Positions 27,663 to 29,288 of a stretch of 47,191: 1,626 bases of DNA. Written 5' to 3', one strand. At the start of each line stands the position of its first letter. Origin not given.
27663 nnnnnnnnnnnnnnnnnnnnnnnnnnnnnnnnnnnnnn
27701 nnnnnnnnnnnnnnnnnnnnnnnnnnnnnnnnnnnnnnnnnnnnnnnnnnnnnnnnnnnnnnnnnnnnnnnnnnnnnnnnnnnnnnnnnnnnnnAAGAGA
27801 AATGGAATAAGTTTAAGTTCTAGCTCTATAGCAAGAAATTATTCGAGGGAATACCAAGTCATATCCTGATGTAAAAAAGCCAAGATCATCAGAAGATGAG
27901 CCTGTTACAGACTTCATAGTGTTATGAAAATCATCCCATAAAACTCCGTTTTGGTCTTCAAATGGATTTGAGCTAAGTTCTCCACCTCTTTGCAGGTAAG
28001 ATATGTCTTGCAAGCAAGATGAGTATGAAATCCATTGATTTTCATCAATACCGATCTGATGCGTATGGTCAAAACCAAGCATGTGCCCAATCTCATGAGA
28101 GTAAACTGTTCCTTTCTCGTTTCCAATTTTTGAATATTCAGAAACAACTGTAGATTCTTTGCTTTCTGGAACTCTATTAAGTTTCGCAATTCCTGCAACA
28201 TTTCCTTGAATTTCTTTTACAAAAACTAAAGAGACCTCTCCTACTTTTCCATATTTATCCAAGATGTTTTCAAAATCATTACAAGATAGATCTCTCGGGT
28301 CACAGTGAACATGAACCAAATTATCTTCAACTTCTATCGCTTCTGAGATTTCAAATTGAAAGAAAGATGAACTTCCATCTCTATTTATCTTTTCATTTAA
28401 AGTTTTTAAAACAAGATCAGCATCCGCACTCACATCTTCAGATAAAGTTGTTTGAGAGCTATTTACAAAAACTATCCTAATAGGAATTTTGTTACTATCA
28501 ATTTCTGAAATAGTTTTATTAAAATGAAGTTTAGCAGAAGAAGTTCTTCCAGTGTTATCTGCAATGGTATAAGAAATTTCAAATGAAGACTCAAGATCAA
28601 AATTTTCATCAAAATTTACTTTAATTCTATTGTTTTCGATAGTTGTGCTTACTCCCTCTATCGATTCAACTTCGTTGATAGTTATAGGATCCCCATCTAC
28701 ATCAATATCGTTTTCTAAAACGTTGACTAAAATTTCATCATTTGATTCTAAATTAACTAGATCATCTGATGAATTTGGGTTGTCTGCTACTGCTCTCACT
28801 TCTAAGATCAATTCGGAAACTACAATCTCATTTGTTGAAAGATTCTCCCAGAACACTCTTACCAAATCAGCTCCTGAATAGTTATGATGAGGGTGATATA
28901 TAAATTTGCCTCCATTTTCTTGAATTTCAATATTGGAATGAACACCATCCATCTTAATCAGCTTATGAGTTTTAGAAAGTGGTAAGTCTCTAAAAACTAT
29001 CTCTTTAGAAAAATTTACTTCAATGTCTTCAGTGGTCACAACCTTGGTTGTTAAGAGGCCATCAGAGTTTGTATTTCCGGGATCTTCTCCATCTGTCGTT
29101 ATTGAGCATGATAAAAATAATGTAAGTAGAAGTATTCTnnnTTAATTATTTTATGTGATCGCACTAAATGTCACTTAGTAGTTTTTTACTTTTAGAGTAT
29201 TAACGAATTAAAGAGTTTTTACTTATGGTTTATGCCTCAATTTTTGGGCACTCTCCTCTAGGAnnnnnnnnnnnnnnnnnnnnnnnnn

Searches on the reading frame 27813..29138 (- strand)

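Call 41: search_protein_families(library=pfam, proteins=[window:27813-29138:-], max_evalue=0.001)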
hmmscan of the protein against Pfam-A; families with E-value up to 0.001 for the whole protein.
window:27813-29138:- (441 aa): 6 families
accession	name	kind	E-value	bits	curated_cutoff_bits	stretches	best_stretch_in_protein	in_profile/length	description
PF17963.7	Big_9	-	2.4e-13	51.2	23.6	1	119-205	2-87/89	Bacterial Ig domain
PF17892.7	Cadherin_5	-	1.4e-09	38.1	26.5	1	119-206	3-95/98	Cadherin-like domain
PF17803.7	Cadherin_4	-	3e-06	28.1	25.1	1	112-159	5-54/71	Bacterial cadherin-like domain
PF13582.12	Reprolysin_3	-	0.00018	22.5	22.4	1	305-359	68-123/123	Metallo-peptidase family M12B Reprolysin-like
PF13583.11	Reprolysin_4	-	0.00039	20.6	22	1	311-365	105-155/203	Metallo-peptidase family M12B Reprolysin-like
PF13688.12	Reprolysin_5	-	0.00072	20.3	27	0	309-375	102-169/196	Metallo-peptidase family M12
